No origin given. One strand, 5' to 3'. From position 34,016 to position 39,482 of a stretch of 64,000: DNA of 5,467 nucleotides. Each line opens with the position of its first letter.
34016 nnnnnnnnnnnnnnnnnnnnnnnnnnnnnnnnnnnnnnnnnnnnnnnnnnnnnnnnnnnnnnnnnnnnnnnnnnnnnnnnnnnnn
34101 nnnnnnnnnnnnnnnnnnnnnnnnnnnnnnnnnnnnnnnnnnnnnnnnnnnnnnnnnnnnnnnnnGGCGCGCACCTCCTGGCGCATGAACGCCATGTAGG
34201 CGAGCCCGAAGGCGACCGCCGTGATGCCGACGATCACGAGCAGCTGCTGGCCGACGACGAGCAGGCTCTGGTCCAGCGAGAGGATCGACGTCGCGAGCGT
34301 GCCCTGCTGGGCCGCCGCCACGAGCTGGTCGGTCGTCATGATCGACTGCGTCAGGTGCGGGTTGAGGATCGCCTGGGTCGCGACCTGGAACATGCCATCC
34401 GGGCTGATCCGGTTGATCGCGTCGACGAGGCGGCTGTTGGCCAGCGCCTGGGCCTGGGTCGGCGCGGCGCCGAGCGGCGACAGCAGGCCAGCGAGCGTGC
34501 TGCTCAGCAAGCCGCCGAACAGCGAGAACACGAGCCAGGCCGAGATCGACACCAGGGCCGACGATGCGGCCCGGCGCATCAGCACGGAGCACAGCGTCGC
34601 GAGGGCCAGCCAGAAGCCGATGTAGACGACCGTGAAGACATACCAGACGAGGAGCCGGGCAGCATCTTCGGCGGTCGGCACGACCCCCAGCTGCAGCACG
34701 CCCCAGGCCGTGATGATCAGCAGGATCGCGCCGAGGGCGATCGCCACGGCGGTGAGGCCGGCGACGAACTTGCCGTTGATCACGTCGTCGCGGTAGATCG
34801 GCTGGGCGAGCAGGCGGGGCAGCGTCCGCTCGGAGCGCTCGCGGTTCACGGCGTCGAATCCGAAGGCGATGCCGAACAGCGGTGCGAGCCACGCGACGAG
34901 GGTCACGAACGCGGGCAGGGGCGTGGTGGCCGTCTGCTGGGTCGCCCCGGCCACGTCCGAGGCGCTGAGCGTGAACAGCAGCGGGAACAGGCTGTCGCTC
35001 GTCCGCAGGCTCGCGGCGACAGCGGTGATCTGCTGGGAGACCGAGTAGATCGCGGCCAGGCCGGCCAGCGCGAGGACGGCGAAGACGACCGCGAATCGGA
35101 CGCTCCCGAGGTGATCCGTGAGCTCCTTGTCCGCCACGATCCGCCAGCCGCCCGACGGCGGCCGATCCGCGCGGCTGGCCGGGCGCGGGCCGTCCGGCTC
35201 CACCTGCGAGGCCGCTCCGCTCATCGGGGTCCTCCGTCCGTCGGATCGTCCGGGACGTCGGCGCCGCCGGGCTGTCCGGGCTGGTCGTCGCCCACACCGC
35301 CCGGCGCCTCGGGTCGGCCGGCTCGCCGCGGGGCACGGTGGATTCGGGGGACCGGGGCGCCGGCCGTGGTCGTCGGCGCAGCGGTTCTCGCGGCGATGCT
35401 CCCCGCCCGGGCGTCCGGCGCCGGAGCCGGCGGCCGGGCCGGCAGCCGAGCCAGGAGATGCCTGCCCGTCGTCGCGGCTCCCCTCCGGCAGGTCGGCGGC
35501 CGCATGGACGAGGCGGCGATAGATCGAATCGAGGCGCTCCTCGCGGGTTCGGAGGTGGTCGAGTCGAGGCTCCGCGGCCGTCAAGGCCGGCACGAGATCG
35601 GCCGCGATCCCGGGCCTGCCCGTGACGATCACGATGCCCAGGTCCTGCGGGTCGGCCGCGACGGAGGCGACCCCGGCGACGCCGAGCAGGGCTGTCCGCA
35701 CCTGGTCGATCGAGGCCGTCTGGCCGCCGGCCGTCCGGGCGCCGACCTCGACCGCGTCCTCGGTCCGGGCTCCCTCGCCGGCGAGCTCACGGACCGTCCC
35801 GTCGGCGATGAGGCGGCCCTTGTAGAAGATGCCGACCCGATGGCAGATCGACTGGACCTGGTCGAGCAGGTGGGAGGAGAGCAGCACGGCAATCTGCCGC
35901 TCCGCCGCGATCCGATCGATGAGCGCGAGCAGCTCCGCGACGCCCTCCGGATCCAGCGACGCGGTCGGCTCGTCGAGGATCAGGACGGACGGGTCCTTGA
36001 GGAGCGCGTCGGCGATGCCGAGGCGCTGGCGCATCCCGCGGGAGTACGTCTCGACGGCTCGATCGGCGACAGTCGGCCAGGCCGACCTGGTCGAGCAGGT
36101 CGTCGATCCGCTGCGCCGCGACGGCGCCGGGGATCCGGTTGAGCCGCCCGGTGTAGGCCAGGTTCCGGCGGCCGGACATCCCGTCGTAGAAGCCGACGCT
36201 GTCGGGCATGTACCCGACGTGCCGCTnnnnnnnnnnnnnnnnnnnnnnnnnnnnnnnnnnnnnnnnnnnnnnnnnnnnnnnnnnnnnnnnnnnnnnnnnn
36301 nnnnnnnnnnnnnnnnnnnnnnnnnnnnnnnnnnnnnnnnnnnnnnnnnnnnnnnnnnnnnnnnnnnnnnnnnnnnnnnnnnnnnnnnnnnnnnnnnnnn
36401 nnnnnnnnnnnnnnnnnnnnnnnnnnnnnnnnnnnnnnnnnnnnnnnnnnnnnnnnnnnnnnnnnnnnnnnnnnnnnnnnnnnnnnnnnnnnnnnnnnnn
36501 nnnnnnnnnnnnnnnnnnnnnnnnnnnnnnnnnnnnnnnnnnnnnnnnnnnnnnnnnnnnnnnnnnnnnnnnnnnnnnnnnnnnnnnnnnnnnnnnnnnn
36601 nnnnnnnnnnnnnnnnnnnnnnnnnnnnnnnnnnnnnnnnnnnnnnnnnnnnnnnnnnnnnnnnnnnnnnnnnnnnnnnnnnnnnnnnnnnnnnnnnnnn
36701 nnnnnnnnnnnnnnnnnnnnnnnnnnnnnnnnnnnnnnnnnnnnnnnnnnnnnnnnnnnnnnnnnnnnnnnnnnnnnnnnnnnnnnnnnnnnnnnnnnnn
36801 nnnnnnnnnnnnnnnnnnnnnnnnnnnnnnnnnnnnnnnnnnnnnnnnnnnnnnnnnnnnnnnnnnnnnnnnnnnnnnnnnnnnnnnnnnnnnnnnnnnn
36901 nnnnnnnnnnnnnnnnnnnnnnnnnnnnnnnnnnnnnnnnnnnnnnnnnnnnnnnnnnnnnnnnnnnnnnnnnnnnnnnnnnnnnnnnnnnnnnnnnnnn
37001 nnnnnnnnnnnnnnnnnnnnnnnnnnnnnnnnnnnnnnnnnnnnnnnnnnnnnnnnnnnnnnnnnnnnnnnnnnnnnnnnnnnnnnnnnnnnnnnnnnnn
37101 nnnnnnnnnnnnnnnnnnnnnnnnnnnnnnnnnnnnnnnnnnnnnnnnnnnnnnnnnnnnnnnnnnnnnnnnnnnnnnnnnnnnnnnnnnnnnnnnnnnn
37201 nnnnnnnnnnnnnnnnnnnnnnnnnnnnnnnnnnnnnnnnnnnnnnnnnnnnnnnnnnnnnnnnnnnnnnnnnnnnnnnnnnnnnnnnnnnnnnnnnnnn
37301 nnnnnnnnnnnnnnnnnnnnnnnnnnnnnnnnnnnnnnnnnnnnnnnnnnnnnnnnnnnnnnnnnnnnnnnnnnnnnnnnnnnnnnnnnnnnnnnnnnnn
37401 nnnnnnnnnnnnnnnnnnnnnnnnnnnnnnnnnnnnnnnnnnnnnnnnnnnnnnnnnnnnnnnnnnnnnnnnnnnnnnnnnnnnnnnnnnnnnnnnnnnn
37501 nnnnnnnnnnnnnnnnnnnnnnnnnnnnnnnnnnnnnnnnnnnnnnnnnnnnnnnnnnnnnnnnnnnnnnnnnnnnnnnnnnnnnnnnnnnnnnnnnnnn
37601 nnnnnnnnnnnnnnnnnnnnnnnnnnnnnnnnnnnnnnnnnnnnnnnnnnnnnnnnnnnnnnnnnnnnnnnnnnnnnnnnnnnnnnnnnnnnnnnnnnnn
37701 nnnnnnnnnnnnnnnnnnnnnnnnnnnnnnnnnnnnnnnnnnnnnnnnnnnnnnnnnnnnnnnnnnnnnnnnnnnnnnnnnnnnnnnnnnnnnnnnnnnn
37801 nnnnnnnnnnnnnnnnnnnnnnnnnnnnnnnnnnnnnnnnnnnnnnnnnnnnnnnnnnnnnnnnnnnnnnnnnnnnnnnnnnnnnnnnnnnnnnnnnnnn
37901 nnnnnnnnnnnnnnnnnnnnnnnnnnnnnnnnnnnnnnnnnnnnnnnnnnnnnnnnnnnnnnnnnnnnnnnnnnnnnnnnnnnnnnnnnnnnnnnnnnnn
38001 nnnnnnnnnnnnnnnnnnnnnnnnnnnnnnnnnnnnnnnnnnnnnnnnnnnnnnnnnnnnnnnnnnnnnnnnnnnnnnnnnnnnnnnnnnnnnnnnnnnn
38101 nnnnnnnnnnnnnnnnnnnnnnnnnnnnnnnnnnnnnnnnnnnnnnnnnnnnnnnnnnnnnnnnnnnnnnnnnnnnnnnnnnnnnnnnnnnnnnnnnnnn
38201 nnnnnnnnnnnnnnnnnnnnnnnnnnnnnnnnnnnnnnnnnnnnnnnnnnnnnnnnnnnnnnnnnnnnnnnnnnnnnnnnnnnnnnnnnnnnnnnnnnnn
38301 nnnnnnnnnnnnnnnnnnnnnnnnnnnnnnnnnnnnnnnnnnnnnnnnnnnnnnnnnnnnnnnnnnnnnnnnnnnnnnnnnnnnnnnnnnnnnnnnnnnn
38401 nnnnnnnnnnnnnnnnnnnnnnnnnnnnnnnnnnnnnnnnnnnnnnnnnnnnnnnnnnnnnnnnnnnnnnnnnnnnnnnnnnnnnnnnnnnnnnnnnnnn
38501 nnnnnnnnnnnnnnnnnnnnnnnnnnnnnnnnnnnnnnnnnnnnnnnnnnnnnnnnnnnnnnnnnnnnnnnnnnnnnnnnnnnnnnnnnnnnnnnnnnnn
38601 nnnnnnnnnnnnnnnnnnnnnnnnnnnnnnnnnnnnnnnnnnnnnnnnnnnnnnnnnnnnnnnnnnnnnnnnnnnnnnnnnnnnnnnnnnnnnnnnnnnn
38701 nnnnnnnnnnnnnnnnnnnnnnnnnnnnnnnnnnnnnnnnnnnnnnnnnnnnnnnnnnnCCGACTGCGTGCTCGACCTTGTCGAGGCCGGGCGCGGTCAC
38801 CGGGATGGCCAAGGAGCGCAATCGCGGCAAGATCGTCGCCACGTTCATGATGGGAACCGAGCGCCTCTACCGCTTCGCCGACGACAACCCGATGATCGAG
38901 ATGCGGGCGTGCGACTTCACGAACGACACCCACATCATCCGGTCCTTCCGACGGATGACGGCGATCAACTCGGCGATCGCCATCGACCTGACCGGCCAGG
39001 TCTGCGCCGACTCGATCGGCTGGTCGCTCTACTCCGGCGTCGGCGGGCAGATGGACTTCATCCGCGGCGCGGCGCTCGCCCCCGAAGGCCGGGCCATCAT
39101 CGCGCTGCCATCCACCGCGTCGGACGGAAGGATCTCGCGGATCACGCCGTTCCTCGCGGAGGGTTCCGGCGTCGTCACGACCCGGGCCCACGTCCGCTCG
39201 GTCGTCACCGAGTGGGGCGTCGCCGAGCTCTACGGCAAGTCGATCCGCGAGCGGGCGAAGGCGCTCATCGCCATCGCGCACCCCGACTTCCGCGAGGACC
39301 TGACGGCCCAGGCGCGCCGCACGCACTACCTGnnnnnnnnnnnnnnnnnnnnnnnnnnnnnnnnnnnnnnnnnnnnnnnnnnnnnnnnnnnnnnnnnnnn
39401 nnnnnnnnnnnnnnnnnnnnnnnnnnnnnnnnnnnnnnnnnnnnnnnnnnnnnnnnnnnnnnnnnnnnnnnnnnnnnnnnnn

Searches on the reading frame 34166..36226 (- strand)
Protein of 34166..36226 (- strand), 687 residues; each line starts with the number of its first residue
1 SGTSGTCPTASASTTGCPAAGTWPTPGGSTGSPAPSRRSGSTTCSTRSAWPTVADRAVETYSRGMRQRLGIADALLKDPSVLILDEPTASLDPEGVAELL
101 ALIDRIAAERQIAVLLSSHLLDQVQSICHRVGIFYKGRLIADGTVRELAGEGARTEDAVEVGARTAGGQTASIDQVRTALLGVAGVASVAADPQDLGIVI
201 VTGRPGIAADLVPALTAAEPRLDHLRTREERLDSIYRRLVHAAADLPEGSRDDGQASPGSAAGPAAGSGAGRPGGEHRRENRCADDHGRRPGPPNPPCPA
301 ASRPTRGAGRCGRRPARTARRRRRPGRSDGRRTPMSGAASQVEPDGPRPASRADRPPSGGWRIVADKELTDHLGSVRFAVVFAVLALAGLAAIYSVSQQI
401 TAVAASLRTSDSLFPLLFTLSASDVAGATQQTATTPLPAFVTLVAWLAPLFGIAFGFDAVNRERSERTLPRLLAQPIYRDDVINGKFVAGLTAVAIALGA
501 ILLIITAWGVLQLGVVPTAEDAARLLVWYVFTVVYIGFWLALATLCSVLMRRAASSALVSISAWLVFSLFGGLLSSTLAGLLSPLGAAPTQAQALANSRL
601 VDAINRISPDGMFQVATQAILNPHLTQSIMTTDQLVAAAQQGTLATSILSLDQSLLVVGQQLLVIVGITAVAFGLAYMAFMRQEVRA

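Call 7: search_protein_families(library=pfam, proteins=[window:34166-36226:-], max_evalue=0.0001)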
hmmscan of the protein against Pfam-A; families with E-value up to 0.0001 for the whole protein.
window:34166-36226:- (687 aa): 4 families
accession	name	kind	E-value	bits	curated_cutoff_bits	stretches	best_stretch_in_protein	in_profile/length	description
PF12679.13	ABC2_membrane_2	-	6.9e-33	114.5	27.2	1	363-684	2-282/283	ABC-2 family transporter protein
PF00005.33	ABC_tran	-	1.2e-08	36.1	25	1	53-89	101-137/137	ABC transporter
PF13304.12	AAA_21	-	4.8e-07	30.6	27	1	61-119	238-298/304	AAA domain, putative AbiEii toxin, Type IV TA system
PF12730.13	ABC2_membrane_4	-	3.4e-05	24.3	27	1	429-569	41-177/179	ABC-2 family transporter protein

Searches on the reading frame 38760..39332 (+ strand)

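Call 7: search_protein_families(library=pfam, proteins=[window:38760-39332:+], max_evalue=0.0001)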
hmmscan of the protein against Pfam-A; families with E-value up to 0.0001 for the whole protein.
window:38760-39332:+ (191 aa): 1 family
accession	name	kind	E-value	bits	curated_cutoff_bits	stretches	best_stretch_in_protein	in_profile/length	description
PF13336.12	AcetylCoA_hyd_C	-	2.6e-64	216.3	23.7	1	32-185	1-154/154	Acetyl-CoA hydrolase/transferase C-terminal domain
